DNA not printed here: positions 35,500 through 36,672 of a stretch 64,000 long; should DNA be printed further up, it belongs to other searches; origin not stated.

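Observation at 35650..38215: Block of five uncharacterised genes at the island's attL side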

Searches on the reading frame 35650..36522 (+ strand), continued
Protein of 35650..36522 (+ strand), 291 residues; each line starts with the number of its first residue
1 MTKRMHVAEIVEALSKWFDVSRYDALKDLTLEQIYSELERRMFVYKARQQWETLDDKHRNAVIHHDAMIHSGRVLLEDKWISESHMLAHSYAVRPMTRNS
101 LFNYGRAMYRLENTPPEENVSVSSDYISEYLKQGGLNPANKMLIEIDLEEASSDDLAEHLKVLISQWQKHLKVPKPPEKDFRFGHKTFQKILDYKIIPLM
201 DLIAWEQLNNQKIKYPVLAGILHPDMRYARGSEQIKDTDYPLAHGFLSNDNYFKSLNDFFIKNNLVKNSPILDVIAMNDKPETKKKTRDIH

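Call 75: fold_search(model_id=the predicted structure, library=viral)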
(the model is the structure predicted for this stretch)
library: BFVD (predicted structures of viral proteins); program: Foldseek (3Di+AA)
matches with E <= 10: 25; with E <= 0.001: 0
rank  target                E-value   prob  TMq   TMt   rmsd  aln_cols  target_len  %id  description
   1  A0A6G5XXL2            7.2e-01  0.08  0.15  0.17  23.1       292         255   12  (no name in the UniProt tables at hand)
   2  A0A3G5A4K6            1.2e+00  0.03  0.10  0.10  27.2       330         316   12  Uncharacterized protein [Homavirus sp.]
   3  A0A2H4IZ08            1.8e+00  0.05  0.16  0.10  19.8       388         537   12  Plasmid replication protein RepL domain-containing protein [uncultured Caudovirales phage]
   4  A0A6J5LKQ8            2.9e+00  0.04  0.15  0.17  20.1       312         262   12  Uncharacterized protein [uncultured Caudovirales phage]
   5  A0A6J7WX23            3.9e+00  0.03  0.14  0.17  21.8       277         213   12  Uncharacterized protein [uncultured Caudovirales phage]
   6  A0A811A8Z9            4.3e+00  0.04  0.15  0.17  20.6       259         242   11  (no name in the UniProt tables at hand)
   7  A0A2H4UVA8            4.3e+00  0.02  0.10  0.05  23.9       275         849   12  Non-LTR retrotransposon [Bodo saltans virus]
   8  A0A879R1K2            4.5e+00  0.03  0.14  0.17  21.4       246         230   16  Uncharacterized protein [Synechococcus phage S-SRM01]
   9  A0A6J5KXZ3            6.0e+00  0.03  0.11  0.17  19.8       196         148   15  Uncharacterized protein [uncultured Caudovirales phage]
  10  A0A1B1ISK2            6.3e+00  0.02  0.10  0.09  22.7       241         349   10  (no name in the UniProt tables at hand)
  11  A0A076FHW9            6.3e+00  0.01  0.10  0.12  22.1       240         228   13  Uncharacterized protein [Aureococcus anophagefferens virus]
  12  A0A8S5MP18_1          6.9e+00  0.02  0.14  0.05  30.8       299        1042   13  PolyVal ADP-ribosyltransferase [Siphoviridae sp. ctLR131]
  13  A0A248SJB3            6.9e+00  0.01  0.11  0.10  24.4       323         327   13  (no name in the UniProt tables at hand)
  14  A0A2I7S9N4            7.6e+00  0.01  0.07  0.07  21.5       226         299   13  (no name in the UniProt tables at hand)
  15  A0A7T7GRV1            8.0e+00  0.08  0.12  0.18  11.1        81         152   21  (no name in the UniProt tables at hand)
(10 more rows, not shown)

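Call 76: search_dna_similar(query=window:35650-36522:+, collection=phages, mode=protein, max_rows=15)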
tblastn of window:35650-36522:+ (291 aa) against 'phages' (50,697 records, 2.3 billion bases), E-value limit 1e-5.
Records with a match: 2; places in all: 2; records where one place covers at least 80% of the query: 2.
Best place of each record, by identity: <60% 2.
By first word of the organism name: Salmonella 2.
By host as written in the record: Homo sapiens 1; Salmonella enterica subsp. enterica serovar Kentucky 1.
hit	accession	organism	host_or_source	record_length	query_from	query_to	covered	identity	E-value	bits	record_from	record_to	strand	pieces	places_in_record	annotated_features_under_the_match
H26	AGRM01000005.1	Salmonella enterica subsp. houtenae str. ATCC BAA-1581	Homo sapiens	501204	5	271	92%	25.9%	2e-16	85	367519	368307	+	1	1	hypothetical protein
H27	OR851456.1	Salmonella phage S.Kent 1-2-1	Salmonella enterica subsp. enterica ...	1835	14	249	81%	22.6%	6e-6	53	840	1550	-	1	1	record has no annotation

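Call 77: search_dna_similar(query=window:35650-36522:+, collection=plasmids, mode=protein, max_rows=20, rows=spread)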
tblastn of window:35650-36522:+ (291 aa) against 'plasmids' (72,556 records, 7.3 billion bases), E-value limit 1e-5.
Records with a match: 7; places in all: 7; records where one place covers at least 80% of the query: 5.
Best place of each record, by identity: <60% 7.
By first word of the organism name: Klebsiella 3; Escherichia 2; Salmonella 1; Erwinia 1.
By predicted mobility (MOB-suite, as given by PLSDB): non-mobilizable 6; conjugative 1.
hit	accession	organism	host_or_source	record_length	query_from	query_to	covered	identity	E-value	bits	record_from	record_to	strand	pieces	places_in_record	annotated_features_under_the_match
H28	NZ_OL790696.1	Escherichia coli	-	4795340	5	271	92%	40.4%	8e-60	212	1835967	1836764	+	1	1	none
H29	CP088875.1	Escherichia coli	Homo sapiens,blood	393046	5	271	92%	40.1%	2e-59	211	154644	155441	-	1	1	DUF6387 family protein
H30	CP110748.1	Klebsiella pneumoniae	Homo sapiens,urine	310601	5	259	88%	33.5%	5e-44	166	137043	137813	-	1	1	DUF6387 family protein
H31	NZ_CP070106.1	Klebsiella pneumoniae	Homo sapiens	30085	5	241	81%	29.6%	6e-17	88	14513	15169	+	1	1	none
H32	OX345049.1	Salmonella enterica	Gallus gallus,Hen feces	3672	12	279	92%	25.9%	2e-16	86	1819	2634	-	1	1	none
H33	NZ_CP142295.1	Erwinia aphidicola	Triticum aestivum 'Rembrandt'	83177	5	176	59%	29.7%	7e-22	102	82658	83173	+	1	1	none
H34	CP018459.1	Klebsiella pneumoniae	Homo sapiens,tracheal secretion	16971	142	225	29%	36.9%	3e-6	56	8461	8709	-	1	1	hypothetical protein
